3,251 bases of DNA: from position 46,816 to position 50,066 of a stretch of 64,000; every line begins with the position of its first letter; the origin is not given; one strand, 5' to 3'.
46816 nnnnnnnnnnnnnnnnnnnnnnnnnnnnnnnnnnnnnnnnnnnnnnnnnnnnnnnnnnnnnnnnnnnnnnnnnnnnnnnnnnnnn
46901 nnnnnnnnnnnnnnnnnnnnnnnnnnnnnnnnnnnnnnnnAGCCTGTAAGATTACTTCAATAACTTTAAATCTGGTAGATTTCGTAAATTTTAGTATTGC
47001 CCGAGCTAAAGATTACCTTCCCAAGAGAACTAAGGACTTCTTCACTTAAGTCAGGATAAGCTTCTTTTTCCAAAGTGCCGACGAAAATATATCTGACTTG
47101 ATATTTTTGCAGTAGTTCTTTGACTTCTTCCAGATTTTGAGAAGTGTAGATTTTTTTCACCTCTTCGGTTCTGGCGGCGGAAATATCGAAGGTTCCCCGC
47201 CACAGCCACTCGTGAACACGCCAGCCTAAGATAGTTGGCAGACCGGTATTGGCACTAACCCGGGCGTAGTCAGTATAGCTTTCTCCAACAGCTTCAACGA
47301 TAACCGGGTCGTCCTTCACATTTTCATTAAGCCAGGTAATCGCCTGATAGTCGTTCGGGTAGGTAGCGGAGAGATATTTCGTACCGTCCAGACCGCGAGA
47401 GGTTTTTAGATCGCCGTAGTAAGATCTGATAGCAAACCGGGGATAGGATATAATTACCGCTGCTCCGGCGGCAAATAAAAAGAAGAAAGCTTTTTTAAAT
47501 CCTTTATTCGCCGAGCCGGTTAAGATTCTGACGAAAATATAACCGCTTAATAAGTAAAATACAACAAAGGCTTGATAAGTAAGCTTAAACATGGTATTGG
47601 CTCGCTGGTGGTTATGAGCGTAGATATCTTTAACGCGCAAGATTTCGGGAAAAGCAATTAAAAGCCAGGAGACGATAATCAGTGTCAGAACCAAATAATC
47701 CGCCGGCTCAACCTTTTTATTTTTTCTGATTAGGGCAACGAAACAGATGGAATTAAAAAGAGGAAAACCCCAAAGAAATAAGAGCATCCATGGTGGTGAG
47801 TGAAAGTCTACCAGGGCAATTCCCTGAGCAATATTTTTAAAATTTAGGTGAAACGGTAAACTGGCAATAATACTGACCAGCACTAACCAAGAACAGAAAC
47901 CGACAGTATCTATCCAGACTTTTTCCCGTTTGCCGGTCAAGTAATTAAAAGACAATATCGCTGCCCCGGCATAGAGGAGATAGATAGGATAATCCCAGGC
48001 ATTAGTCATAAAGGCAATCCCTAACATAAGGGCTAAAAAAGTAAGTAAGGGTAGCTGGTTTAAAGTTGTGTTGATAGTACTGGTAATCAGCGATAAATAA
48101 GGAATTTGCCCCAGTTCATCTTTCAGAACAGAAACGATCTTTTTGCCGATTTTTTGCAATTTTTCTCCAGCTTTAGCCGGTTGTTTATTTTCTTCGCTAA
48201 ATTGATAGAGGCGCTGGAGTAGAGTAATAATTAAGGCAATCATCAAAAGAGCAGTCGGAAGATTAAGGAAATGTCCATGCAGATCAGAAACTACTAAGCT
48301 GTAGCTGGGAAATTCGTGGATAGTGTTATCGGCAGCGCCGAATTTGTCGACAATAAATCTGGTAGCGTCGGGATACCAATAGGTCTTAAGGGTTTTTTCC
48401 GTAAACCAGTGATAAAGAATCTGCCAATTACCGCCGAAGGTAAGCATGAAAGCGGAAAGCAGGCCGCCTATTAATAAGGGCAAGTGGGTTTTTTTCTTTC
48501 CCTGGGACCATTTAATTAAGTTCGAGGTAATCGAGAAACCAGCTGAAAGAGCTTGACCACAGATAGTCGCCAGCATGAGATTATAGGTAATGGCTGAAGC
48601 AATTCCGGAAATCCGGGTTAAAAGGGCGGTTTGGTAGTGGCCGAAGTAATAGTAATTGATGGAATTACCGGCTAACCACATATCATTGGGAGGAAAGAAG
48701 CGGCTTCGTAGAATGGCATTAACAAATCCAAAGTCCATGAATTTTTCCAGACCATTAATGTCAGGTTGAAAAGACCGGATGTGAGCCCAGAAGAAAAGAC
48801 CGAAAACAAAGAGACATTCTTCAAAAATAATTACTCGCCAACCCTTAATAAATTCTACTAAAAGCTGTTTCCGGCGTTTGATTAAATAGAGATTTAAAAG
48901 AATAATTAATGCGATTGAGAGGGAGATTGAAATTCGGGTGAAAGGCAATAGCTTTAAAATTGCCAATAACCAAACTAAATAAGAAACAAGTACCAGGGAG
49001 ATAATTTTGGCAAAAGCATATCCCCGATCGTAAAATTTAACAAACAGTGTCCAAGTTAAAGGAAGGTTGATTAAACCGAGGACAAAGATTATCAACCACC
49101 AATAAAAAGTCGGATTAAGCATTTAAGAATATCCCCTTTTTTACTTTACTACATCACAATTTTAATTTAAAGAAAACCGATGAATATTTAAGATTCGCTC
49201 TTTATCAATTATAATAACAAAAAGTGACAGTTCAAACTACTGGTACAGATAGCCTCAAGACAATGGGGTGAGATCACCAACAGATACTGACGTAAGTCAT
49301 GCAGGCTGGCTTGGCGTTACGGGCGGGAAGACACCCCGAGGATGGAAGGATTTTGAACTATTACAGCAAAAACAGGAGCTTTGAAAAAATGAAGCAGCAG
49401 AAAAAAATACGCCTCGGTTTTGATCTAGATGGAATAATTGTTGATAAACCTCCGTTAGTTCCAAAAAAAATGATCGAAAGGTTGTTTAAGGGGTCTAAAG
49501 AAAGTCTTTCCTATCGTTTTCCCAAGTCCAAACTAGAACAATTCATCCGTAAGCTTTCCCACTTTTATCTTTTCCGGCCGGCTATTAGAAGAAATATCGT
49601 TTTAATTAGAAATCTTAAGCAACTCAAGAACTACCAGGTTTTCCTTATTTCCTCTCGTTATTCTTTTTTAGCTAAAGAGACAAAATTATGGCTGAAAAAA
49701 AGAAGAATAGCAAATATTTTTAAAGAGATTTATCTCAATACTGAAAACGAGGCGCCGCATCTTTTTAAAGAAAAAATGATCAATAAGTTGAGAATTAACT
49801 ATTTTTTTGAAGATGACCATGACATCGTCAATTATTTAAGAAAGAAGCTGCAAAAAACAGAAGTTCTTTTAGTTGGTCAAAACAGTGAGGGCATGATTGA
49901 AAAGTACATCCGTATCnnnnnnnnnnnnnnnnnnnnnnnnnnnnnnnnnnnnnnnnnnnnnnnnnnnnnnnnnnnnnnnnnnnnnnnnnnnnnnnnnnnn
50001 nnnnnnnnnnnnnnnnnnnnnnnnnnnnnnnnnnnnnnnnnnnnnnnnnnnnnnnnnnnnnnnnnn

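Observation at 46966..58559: Dense envelope-glycosylation locus: three GT-C-type paralogous membrane glycosyltransferases and a fourth weaker candidate, plus an LCP ligase, HAD-GT4 fusion, radical-SAM/SPASM enzyme and FAD oxidoreductase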

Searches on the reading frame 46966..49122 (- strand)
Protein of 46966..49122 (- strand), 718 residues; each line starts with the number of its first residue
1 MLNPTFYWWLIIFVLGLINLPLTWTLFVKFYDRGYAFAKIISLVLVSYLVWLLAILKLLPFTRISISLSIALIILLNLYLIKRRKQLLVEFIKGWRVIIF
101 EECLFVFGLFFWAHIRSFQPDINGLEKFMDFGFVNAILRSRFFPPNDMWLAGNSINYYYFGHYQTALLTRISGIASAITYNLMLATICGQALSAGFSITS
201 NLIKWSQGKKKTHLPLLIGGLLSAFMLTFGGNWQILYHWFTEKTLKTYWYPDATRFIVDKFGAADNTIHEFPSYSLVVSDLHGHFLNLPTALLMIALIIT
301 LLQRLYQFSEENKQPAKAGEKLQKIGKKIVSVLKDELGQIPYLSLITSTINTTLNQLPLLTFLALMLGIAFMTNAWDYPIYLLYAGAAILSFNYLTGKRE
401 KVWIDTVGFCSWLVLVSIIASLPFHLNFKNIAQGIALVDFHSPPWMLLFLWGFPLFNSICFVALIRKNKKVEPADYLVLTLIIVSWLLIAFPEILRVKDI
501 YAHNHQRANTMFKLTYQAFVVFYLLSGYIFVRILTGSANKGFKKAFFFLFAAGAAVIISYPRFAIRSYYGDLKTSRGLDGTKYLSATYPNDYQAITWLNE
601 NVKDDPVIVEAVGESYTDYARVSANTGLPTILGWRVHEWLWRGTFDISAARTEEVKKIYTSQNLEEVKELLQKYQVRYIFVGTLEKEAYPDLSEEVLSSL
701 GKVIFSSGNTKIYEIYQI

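Call 4: search_protein_families(library=pfam, proteins=[window:46966-49122:-], max_evalue=0.01)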
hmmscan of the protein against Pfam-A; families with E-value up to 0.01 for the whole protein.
window:46966-49122:- (718 aa): 1 family
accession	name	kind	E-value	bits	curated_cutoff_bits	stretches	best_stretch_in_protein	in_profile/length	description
PF10060.15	DUF2298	-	1.3e-94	318.4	27.8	2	45-471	1-393/488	Uncharacterized membrane protein (DUF2298)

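Call 5: search_protein_families(library=ncbifam, proteins=[window:46966-49122:-], max_evalue=0.01)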
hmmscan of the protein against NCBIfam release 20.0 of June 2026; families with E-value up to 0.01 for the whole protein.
window:46966-49122:- (718 aa): 1 family
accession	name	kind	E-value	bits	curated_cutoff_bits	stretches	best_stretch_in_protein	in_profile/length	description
TIGR03662.1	Chlor_Arch_YYY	subfamily_domain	9.8e-146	487.3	300.25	2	6-463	6-425/727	chlor_Arch_YYY domain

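Call 43: find_homologous_proteins(query=window:46966-49122:-, max_evalue=1e-10)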
Query window:46966-49122:- (718 aa): 2297 proteins with E <= 1e-10 among 8000 candidates; the best 120 are listed.
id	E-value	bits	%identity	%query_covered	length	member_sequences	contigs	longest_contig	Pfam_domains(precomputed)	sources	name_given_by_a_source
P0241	0.0e+0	1619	100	100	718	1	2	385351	PF10060.16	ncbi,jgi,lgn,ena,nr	ncbi:MAG TPA: DUF2298 domain-containing protein [Candidatus Bathyarchaeia archaeon]|nr:DUF2298 domai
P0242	5.1e-296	1002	63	99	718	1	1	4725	PF10060.16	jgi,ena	-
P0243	2.8e-292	990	63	98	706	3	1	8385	PF10060.16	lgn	-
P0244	5.2e-291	986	61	97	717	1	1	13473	PF10060.16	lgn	-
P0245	4.3e-277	940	60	100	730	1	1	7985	PF10060.16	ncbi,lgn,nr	ncbi:MAG: hypothetical protein JW991_02975 [Candidatus Pacebacteria bacterium]|nr:hypothetical prote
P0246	2.1e-272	924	59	100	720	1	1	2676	PF10060.16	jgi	-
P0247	2.9e-271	920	59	100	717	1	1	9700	PF10060.16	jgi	jgi:uncharacterized membrane protein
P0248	2.3e-267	908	58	100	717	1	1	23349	PF10060.16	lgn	-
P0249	6.8e-248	843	55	99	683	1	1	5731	PF10060.16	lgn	-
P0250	5.9e-234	797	54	99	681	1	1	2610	PF10060.16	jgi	jgi:uncharacterized membrane protein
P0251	7.7e-233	793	54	99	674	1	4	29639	PF10060.16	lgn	-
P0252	8.2e-233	793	55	99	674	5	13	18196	PF10060.16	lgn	-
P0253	1.4e-230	786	53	99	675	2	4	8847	PF10060.16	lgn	-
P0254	2.8e-230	785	53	99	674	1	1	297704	PF10060.16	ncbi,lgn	-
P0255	1.9e-229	782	53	99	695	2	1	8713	PF10060.16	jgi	jgi:uncharacterized membrane protein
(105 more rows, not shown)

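Call 47: search_solved_structures(query=A3, max_evalue=1)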
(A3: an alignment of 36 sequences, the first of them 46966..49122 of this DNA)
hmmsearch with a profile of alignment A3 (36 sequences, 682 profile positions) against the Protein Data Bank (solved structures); distinct sequences matched with E-value up to 1: 4.
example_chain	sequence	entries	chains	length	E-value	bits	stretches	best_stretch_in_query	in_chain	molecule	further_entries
1wg1_A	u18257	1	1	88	0.4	12.3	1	620-662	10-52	KIAA1579 protein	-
4g6k_L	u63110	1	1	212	0.66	11.6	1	161-220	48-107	light chain of gevokizumab antibody binding fragment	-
4g6m_L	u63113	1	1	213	0.66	11.6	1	161-220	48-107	light chain of gevokizumab antibody binding fragment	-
4pf1_A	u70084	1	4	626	0.94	11.1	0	552-612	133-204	Peptidase S15/CocE/NonD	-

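Call 56: predict_structure(alignment_id=A3)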
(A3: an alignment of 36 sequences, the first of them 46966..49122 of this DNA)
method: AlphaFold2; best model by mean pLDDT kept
length: 718 residues; sequences in the alignment: 36
mean_pLDDT: 85.4   pTM: 0.90
mean pLDDT of the five models: 85.4, 83.9, 82.7, 82.7, 78.8
residues with pLDDT >= 90: 380; 70-90: 241; 50-70: 77; < 50: 20
segments of 3 or more residues with pLDDT < 50: 123-125, 252-260, 267-273
pLDDT, mean of each block of 10 residues (from residue 1): 95 95 91 92 97 93 96 95 85 89 97 85 57 88 76 62 94 92 94 97 90 92 93 83 76 46 49 55 77 97 89 60 79 78 84 90 95 85 96 85 92 95 78 76 76 94 92 94 94 79 71 86 96 94 97 91 76 78 87 94 91 68 89 70 71 93 96 94 93 94 96 86
secondary structure, 60 per line:
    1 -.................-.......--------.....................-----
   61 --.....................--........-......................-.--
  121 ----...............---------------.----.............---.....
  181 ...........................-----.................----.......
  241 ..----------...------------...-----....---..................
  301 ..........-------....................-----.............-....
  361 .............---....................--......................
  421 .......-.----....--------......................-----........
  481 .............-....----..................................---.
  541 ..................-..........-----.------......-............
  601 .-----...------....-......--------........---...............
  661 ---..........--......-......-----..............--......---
elements in order (helices of 4 or more, strands of 3 or more residues): H2-18 H20-26 H35-55 H63-83 H86-93 H95-116 H125-139 H160-172 H176-207 H213-229 H234-242 H276-279 H283-310 H318-337 H343-355 H357-373 H377-396 H399-427 E434-437 H446-467 H473-493 E495-498 H503-536 H540-558 H560-569 H582-587 H589-601 E607-609 H616-619 H621-626 H635-642 H646-660 H664-673 E676-681 H683-688 H694-700 E701-707 E710-715

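Call 59: fold_search(model_id=the predicted structure, library=pdb)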
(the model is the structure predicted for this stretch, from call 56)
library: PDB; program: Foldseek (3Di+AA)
matches with E <= 10: 350; with E <= 0.001: 10
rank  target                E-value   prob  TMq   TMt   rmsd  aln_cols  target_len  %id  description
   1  7zlg_A                2.2e-07  1.00  0.34  0.36  14.3       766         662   13  Cryo-EM structure of C-mannosyltransferase CeDPY19, in complex with acceptor peptide and bound to CMT2-Fab and anti-Fa (released 2023-01-11)
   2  7zli_A                5.8e-07  1.00  0.33  0.35  14.5       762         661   12  Cryo-EM structure of C-mannosyltransferase CeDPY19, in complex with Dol25-P-Man and bound to CMT2-Fab and anti-Fab nan (released 2023-01-11)
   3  7zlh_A                5.8e-07  1.00  0.31  0.33  14.9       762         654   14  Cryo-EM structure of C-mannosyltransferase CeDPY19, in apo state, bound to CMT2-Fab and anti-Fab nanobody (released 2023-01-11)
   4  7e9s_A                5.2e-06  1.00  0.29  0.26  18.7       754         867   13  Archaeal oligosaccharyltransferase AglB from Archaeoglobus fulgidus in complex with an inhibitory peptide and a dolich (released 2021-09-08)
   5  6ezn_F                1.4e-05  1.00  0.39  0.42  11.7       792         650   10  Cryo-EM structure of the yeast oligosaccharyltransferase (OST) complex (released 2018-01-17)
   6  5gmy_A                2.0e-05  1.00  0.31  0.27  15.6       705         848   13  Crystal structure of the Archaeoglobus fulgidus oligosaccharyltransferase (O29867_ARCFU) tethered with an acceptor pep (released 2017-02-01)
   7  9n9j_I                3.8e-05  1.00  0.34  0.34  12.2       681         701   10  Structure of a GRP94 folding intermediate engaged with a CCDC134- and FKBP11-bound secretory translocon (released 2025-11-19)
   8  8if8_C                4.4e-05  1.00  0.47  0.55   7.7       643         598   11  Arabinosyltransferase AftA (released 2023-05-31)
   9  8if8_B                2.4e-04  1.00  0.43  0.49   8.3       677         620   11  Arabinosyltransferase AftA (released 2023-05-31)
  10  6ftg_5                2.5e-04  1.00  0.32  0.34  13.4       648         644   11  Subtomogram average of OST-containing ribosome-translocon complexes from canine rough microsomal membranes (released 2018-03-21)
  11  5ogl_A                3.4e-03  1.00  0.34  0.35  12.5       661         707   13  Structure of bacterial oligosaccharyltransferase PglB in complex with an acceptor peptide and an lipid-linked oligosac (released 2017-10-25)
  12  5gpj_C                2.4e-02  0.20  0.10  0.10  28.6       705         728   11  Crystal Structure of Proton-Pumping Pyrophosphatase (released 2016-12-28)
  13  5gpj_A                2.6e-02  0.20  0.11  0.11  27.6       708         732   12  Crystal Structure of Proton-Pumping Pyrophosphatase (released 2016-12-28)
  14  3vu0_C                3.1e-02  1.00  0.11  0.43   7.7       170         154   13  Crystal structure of the C-terminal globular domain of oligosaccharyltransferase (AfAglB-S2, AF_0040, O30195_ARCFU) fr (released 2013-01-23)
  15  3vu0_A                4.0e-02  1.00  0.12  0.47   6.7       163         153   16  Crystal structure of the C-terminal globular domain of oligosaccharyltransferase (AfAglB-S2, AF_0040, O30195_ARCFU) fr (released 2013-01-23)
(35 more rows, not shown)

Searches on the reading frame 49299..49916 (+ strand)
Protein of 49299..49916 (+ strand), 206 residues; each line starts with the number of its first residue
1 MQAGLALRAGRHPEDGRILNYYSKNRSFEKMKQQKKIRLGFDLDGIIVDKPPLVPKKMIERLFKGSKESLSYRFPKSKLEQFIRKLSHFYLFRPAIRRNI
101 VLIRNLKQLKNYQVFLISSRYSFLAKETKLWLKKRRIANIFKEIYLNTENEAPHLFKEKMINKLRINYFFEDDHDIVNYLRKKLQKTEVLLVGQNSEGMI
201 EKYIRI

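Call 50: search_protein_families(library=pfam, proteins=[window:49299-49916:+], max_evalue=1)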
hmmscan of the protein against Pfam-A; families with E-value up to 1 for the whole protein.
seq(206 aa): 4 families
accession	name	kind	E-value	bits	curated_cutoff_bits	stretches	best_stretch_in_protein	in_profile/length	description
PF24694.1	LNS2_PITM1-3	-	0.0061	17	27.7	1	108-193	34-124/124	PITM 1-3, LNS2 domain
PF06189.17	5-nucleotidase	-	0.044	13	28.2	1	28-183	149-289/302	5'-nucleotidase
PF13419.12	HAD_2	-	0.074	13.6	23.8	0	103-152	85-133/178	Haloacid dehalogenase-like hydrolase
PF25109.1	HAD_PNKP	-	0.2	12.3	27.6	0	100-182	35-130/143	Polynucleotide kinase PNKP phosphatase domain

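Call 66: search_protein_families(library=ncbifam, proteins=[window:49299-49916:+], max_evalue=1)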
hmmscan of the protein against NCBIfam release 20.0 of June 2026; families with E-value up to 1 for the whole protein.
seq(206 aa): 0 families
